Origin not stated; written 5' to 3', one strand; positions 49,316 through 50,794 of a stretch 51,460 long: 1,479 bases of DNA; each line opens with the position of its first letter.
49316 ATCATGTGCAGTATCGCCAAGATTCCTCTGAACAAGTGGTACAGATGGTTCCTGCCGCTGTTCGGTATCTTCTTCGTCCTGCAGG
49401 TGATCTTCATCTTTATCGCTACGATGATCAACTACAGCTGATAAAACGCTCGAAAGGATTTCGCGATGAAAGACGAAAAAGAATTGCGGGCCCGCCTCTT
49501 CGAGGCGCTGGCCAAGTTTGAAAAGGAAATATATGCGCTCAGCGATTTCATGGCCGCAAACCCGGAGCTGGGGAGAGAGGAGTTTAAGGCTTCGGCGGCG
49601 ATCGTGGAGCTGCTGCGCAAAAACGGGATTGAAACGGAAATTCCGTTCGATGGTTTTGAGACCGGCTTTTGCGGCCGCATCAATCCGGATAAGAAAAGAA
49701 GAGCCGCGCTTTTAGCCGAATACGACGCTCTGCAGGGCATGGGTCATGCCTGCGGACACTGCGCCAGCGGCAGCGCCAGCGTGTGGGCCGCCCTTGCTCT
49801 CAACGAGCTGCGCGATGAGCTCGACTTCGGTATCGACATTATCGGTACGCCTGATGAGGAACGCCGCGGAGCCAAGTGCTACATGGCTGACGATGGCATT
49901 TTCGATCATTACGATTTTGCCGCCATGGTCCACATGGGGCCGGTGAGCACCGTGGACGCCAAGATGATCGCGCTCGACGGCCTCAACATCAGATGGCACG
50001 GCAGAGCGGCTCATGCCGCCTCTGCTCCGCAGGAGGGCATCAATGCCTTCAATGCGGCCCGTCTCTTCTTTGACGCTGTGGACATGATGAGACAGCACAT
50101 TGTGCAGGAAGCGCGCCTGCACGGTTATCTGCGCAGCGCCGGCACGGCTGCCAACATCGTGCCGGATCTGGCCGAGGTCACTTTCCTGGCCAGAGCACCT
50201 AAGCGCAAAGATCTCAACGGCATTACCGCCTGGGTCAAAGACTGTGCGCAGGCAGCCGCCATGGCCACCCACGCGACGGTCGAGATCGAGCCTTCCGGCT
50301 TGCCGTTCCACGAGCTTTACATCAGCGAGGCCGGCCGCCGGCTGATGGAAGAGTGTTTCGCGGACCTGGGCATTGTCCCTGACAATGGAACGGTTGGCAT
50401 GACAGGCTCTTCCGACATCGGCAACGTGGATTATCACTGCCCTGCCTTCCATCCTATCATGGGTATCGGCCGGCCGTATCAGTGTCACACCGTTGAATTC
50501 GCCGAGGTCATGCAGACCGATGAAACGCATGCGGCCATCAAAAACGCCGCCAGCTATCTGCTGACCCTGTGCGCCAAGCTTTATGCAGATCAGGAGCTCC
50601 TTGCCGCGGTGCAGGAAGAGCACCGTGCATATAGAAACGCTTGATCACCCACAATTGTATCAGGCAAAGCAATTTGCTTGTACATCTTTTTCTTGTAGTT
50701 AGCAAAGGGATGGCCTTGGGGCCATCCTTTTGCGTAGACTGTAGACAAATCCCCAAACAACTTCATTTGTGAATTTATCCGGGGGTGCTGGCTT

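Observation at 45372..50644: Sigma-54-controlled four-gene locus: short ADI/amidinotransferase-fold enzyme, RocR-like activator, YfcC transporter and M20 amidohydrolase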

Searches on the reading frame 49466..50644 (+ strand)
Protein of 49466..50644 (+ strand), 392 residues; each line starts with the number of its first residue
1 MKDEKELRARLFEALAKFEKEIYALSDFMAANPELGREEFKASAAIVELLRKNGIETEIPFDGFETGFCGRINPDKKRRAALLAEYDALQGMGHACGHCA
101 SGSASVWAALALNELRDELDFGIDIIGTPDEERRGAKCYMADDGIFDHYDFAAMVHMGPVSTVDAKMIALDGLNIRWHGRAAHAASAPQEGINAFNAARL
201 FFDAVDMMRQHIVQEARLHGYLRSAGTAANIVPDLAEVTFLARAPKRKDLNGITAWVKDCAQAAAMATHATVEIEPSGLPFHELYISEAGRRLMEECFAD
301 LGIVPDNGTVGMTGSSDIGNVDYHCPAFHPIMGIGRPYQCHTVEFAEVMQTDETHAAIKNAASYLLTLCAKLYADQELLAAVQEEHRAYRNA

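Call 8: search_protein_families(library=pfam, proteins=[window:49466-50644:+], max_evalue=0.01)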
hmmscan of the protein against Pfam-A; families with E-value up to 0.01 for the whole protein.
window:49466-50644:+ (392 aa): 2 families
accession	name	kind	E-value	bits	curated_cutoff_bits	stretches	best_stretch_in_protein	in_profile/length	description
PF01546.33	Peptidase_M20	-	3e-11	44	24.6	1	90-343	25-184/206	Peptidase family M20/M25/M40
PF07687.19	M20_dimer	-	2.2e-08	34.5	21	1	172-265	8-103/107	Peptidase dimerisation domain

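Call 9: search_protein_families(library=ncbifam, proteins=[window:49466-50644:+], max_evalue=0.01)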
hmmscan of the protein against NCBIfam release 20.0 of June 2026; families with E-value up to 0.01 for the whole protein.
window:49466-50644:+ (392 aa): 18 families
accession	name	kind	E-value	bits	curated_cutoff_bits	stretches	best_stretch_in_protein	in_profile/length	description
TIGR01891.1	amidohydrolases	subfamily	3.7e-46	157.9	153.75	1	31-350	10-357/366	amidohydrolase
NF040868.1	carboxypep_CpsA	equivalog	6.2e-18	64.7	500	1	10-275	3-293/391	carboxypeptidase CpsA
TIGR01910.1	DapE-ArgE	subfamily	2e-10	40.4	217.6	1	104-275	112-290/373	ArgE/DapE family deacylase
NF005602.0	PRK07338.1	equivalog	1.2e-09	37.2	357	1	111-275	145-309/409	hydrolase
NF038260.1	ectoine_DoeB_2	equivalog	6e-09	35.2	550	1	29-275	15-282/378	N(2)-acetyl-L-2,4-diaminobutanoate deacetylase DoeB2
NF004788.0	PRK06133.1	subfamily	2.6e-05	23.3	349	1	172-280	219-327/417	glutamate carboxypeptidase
NF006365.0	PRK08588.1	subfamily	5.9e-05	22.5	289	1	104-273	112-287/383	succinyl-diaminopimelate desuccinylase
NF005710.0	PRK07522.1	subfamily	8.8e-05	21.8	412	1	174-267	186-289/391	acetylornithine deacetylase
NF058540.1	Ncarbamyl_ErtE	equivalog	0.00015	20.5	520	1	168-275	215-327/418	N-carbamyl-l-glutamate amidohydrolase ErtE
NF006773.0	PRK09290.2-2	equivalog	0.0003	19.8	584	1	172-270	224-324/419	allantoate amidohydrolase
TIGR01892.1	AcOrn-deacetyl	equivalog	0.002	17.2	297.7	1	174-271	173-280/365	acetylornithine deacetylase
TIGR01883.1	PepT-like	hypoth_equivalog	0.0022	17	274.25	1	144-276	147-276/361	peptidase T-like protein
NF009531.0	PRK12893.1-5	equivalog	0.0024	16.4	486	1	171-274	214-322/421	Zn-dependent hydrolase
NF006401.0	PRK08651.1-4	equivalog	0.0025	16.9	381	1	119-245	132-254/376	succinyl-diaminopimelate desuccinylase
NF003976.0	PRK05469.1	subfamily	0.0025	16.7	255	1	122-265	166-304/409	tripeptide aminopeptidase PepT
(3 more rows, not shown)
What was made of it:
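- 49466..50644 (+): M20D-type metallo-amidohydrolase (aminoacylase or dipeptidase) with the GHACGH metal motif. TIGR01891 scores 157.9 bits, above its 153.75 cutoff (call 9).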

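Call 11: search_solved_structures(query=window:49466-50644:+, max_evalue=0.001, show_alignments=1)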
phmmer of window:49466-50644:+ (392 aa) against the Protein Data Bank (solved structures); distinct sequences matched with E-value up to 0.001: 11.
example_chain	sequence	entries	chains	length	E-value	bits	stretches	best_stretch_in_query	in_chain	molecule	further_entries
3ram_A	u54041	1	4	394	4.4e-54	187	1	25-387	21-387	HmrA protein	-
8xzc_A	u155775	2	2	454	1.7e-44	155.4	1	79-386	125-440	Xaa-Arg dipeptidase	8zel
7yh4_A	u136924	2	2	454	4.2e-44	154.1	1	79-386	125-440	Xaa-Arg dipeptidase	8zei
3io1_A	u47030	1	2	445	3.5e-11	45.8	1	90-262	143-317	Aminobenzoyl-glutamate utilization protein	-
1ysj_A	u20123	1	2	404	4.4e-07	32.3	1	88-273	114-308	protein yxeP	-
1cg2_A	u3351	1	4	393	4.4e-05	25.7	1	100-317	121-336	CARBOXYPEPTIDASE G2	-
1xmb_A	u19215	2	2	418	6.5e-05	25.1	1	29-278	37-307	IAA-amino acid hydrolase homolog 2 | IAA-amino acid hydrolase ILR1-like 2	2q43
7m6u_A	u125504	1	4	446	9.5e-05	24.6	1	102-317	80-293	Carboxypeptidase G2 circular permuation pro-domain fusion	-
6xj5_A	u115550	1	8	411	0.00016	23.9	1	104-317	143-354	Carboxypeptidase G2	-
6slf_A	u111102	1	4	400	0.00075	21.6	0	21-148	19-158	N-alpha-acyl-glutamine aminoacylase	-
4ewt_A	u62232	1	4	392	0.00086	21.5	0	10-158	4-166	Peptidase, M20/M25/M40 family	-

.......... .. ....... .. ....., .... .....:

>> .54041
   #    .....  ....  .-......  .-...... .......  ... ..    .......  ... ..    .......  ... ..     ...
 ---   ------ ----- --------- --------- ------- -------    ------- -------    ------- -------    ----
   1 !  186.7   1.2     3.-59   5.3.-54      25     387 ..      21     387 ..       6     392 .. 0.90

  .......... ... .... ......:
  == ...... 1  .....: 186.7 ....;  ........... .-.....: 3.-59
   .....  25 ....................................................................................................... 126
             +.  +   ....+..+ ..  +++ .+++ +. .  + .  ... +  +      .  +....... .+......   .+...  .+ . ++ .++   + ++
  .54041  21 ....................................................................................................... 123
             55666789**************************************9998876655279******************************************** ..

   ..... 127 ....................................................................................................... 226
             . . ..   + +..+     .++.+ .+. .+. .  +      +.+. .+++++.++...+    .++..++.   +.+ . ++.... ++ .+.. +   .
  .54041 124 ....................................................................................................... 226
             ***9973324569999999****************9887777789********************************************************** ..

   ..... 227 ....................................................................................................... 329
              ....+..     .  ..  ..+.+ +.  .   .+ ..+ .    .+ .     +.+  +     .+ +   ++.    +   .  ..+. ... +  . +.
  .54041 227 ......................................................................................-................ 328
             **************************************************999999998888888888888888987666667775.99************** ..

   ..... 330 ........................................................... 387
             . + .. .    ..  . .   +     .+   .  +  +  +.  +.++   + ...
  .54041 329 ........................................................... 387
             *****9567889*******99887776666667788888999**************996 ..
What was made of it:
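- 49466..50644 (+): PDB matches are HmrA 3ram at 4e-54 and 'Xaa-Arg dipeptidase' 8xzc/7yh4 at about 1e-44 (call 11).
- On M20D amidohydrolase (TIGR01891): HmrA 3ram matches at 4e-54 over residues 25-387 (call 11).
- M20D resembles the Xaa-Arg dipeptidase and HmrA (call 11).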

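Call 67: find_homologous_proteins(query=window:49466-50644:+, max_evalue=1e-20)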
Query window:49466-50644:+ (392 aa): 957 proteins with E <= 1e-20 among 8000 candidates; the best 120 are listed.
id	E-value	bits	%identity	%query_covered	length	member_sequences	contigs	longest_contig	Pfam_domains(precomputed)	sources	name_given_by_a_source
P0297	3.3e-262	887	99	100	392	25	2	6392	PF01546.34,PF07687.20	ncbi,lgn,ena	-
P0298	2.0e-226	769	83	100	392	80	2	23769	PF01546.34,PF07687.20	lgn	-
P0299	3.4e-172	591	66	99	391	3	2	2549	PF01546.34,PF07687.20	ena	-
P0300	5.2e-172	590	67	99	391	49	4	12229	PF01546.34,PF07687.20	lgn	-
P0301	2.7e-171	588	66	99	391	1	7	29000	PF01546.34,PF07687.20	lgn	-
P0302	1.5e-170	585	66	99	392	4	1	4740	PF01546.34,PF07687.20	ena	-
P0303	2.8e-170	584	66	99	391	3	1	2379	PF01546.34,PF07687.20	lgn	-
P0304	2.9e-170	584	65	99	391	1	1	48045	PF01546.34,PF07687.20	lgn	-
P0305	3.0e-170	584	65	99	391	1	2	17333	PF01546.34,PF07687.20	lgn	-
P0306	3.9e-169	581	65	99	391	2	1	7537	PF01546.34,PF07687.20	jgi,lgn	-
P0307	9.3e-169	579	65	99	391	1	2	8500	PF01546.34,PF07687.20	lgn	-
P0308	2.2e-168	578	66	99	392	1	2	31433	PF01546.34,PF07687.20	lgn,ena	-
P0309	2.1e-166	572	64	99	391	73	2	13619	PF01546.34,PF07687.20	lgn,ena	-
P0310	1.8e-165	568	64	99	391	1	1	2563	PF01546.34,PF07687.20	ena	-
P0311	3.0e-165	568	64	99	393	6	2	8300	PF01546.34,PF07687.20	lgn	-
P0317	9.8e-164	563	64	100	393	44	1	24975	PF01546.34,PF07687.20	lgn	-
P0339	3.3e-156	538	61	99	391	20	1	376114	PF01546.34,PF07687.20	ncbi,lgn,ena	-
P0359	7.9e-149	514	60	98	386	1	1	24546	PF01546.34,PF07687.20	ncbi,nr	ncbi:amidohydrolase [Synergistaceae bacterium OttesenSCG-928-I11]|nr:amidohydrolase [Synergistaceae 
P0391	1.3e-132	460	55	97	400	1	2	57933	PF01546.34,PF07687.20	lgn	-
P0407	3.6e-123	429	54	97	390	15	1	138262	PF01546.34,PF07687.20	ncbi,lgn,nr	ncbi:MAG: M20/M25/M40 family metallo-hydrolase [Emergencia sp.]|nr:M20/M25/M40 family metallo-hydrol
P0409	1.6e-121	424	51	94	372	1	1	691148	PF01546.34,PF07687.20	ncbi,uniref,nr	ncbi:amidohydrolase [Anaerovorax sp. IOR16]|uniref:amidohydrolase n=1 Tax=Anaerovorax sp. IOR16 TaxI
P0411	3.1e-121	423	50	98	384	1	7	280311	PF01546.34,PF07687.20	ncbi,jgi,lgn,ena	jgi:amidohydrolase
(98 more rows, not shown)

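Call 68: find_encoding_contigs(protein=P0304, flank=7000, max_places=1)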
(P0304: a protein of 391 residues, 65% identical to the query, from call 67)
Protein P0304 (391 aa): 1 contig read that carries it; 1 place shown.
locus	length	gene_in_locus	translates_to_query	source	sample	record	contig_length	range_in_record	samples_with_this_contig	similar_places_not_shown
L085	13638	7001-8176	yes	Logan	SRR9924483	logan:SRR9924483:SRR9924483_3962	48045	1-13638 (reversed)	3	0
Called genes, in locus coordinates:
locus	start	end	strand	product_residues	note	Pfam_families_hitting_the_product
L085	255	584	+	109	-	-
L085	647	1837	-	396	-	PF01996:F420_ligase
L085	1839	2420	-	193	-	PF00075:RNase_H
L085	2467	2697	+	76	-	-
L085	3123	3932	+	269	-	PF00753:Lactamase_B, PF23023:Anti-Pycsar_Apyc1, PF12706:Lactamase_B_2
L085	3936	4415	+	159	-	PF02590:SPOUT_MTase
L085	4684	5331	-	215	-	PF00392:GntR, PF07729:FCD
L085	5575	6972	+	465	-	PF03606:DcuC, PF03806:ABG_transport (faint)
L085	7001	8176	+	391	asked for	PF01546:Peptidase_M20, PF07687:M20_dimer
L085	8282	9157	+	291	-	PF19420:DDAH_eukar, PF02274:ADI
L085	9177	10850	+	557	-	PF01546:Peptidase_M20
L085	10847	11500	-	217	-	PF02254:TrkA_N, PF02080:TrkA_C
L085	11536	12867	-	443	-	PF02386:TrkH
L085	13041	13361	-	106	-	PF12840:HTH_20 (faint), PF01022:HTH_5 (weak)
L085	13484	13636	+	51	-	?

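Call 69: find_encoding_contigs(protein=P0339, flank=7000, max_places=1)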
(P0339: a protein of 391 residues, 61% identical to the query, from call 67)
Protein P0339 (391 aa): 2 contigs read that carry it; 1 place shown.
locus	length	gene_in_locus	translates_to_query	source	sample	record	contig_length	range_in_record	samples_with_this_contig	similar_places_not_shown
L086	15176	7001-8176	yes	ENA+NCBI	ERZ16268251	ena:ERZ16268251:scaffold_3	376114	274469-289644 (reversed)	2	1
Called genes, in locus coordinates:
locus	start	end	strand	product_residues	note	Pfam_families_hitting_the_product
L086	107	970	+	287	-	PF00324:AA_permease, PF13520:AA_permease_2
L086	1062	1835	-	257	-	PF02274:ADI (faint), PF19420:DDAH_eukar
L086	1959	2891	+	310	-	PF00491:Arginase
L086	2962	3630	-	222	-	PF00392:GntR, PF07729:FCD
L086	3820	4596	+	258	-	PF26170:RESC5 (faint), PF19420:DDAH_eukar, PF02274:ADI (weak)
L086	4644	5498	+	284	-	PF19420:DDAH_eukar, PF02274:ADI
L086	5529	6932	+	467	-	PF03606:DcuC, PF02667:SCFA_trans (weak), PF03806:ABG_transport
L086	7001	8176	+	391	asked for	PF01546:Peptidase_M20, PF07687:M20_dimer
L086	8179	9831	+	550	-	PF01546:Peptidase_M20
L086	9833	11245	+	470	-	PF00111:Fer2 (weak), PF17651:Raco_middle, PF14574:RACo_C_ter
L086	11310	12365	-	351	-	PF00291:PALP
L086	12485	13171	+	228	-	PF04474:DUF554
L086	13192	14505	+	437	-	PF01554:MatE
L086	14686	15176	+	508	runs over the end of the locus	PF01235:Na_Ala_symp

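Call 70: find_encoding_contigs(protein=P0359, flank=7000, max_places=1)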
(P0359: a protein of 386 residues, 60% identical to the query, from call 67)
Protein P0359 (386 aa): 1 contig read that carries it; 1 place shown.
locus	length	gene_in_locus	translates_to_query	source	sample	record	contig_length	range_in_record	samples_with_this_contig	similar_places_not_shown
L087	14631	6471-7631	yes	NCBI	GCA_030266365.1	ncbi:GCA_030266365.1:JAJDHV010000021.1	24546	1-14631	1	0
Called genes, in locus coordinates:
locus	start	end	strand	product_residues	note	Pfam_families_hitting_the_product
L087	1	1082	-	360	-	PF02366:PMT, PF13231:PMT_2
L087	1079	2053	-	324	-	PF00535:Glycos_transf_2, PF10111:Glyco_tranf_2_2 (weak), PF13641:Glyco_tranf_2_3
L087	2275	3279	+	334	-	PF05544:Pro_racemase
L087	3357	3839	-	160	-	PF01047:MarR, PF13404:HTH_AsnC-type, PF13412:HTH_24, PF22451:NirdL-like_HTH (faint), PF01037:AsnC_trans_reg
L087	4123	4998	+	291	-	PF19420:DDAH_eukar, PF02274:ADI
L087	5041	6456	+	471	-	PF03806:ABG_transport (faint), PF03606:DcuC, PF02667:SCFA_trans (weak)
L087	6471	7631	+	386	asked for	PF01546:Peptidase_M20, PF07687:M20_dimer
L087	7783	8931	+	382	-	PF01546:Peptidase_M20, PF07687:M20_dimer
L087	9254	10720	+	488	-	PF00474:SSF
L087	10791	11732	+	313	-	PF00491:Arginase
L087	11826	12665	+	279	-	PF00795:CN_hydrolase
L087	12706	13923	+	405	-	PF17853:GGDEF_2, PF13556:HTH_30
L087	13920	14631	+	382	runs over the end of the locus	PF01546:Peptidase_M20, PF07687:M20_dimer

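Call 71: find_encoding_contigs(protein=P0407, flank=7000, max_places=1)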
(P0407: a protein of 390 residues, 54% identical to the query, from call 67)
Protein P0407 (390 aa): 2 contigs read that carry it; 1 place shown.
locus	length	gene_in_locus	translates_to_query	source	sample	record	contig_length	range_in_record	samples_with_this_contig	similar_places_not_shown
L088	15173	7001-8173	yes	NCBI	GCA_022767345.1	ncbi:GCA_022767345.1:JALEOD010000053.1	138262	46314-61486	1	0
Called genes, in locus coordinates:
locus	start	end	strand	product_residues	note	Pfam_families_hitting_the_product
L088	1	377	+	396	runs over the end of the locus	PF05762:VWA_CoxE (weak)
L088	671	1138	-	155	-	PF07690:MFS_1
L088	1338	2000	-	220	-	PF01726:LexA_DNA_bind, PF00717:Peptidase_S24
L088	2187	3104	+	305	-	PF03547:Mem_trans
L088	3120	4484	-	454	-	PF00158:Sigma54_activat, PF14532:Sigma54_activ_2, PF07728:AAA_5 (weak), PF25601:AAA_lid_14, PF02954:HTH_8 (weak)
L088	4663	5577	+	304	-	PF00753:Lactamase_B, PF19583:ODP (faint)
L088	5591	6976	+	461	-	PF03600:CitMHS, PF03606:DcuC, PF03806:ABG_transport (weak)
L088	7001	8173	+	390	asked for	PF01546:Peptidase_M20, PF07687:M20_dimer (faint)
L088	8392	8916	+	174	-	PF05198:IF3_N, PF00707:IF3_C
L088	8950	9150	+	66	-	PF01632:Ribosomal_L35p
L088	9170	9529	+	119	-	PF00453:Ribosomal_L20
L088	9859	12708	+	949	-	PF08239:SH3_3 (weak), PF12733:Cadherin-like (weak)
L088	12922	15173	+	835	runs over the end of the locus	PF02786:CPSase_L_D2 (faint), PF07478:Dala_Dala_lig_C (faint), PF15632:ATPgrasp_Ter (faint), PF02222:ATP-grasp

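Call 72: find_encoding_contigs(protein=P0411, flank=7000, max_places=1)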
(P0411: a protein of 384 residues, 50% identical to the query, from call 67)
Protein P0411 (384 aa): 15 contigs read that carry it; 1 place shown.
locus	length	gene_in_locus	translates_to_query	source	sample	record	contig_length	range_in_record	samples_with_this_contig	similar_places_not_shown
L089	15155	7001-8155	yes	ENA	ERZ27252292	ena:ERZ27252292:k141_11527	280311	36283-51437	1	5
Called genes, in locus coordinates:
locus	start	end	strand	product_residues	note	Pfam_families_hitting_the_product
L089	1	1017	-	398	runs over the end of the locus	PF00202:Aminotran_3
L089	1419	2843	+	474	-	PF00474:SSF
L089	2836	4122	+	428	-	PF09861:Lar_N, PF21113:LarA_C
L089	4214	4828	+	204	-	PF02660:G3P_acyltransf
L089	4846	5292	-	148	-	PF00383:dCMP_cyt_deam_1, PF14437:MafB19-deam, PF14439:Bd3614-deam (weak)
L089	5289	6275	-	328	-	PF08279:HTH_11, PF13412:HTH_24, PF03099:BPL_LplA_LipB, PF02237:BPL_C (weak)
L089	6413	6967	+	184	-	PF02632:BioY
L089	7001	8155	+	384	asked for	PF01546:Peptidase_M20, PF07687:M20_dimer (weak)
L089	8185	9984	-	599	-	-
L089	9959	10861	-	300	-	PF02463:SMC_N (faint), PF13175:AAA_15, PF00005:ABC_tran, PF01637:ATPase_2 (weak), PF13304:AAA_21 (weak)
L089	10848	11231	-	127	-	PF00392:GntR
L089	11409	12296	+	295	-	PF02588:YitT_membrane, PF10035:DUF2179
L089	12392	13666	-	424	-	PF04055:Radical_SAM, PF13186:SPASM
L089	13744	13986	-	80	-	PF11823:Se_S_carrier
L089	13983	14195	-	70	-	PF01206:TusA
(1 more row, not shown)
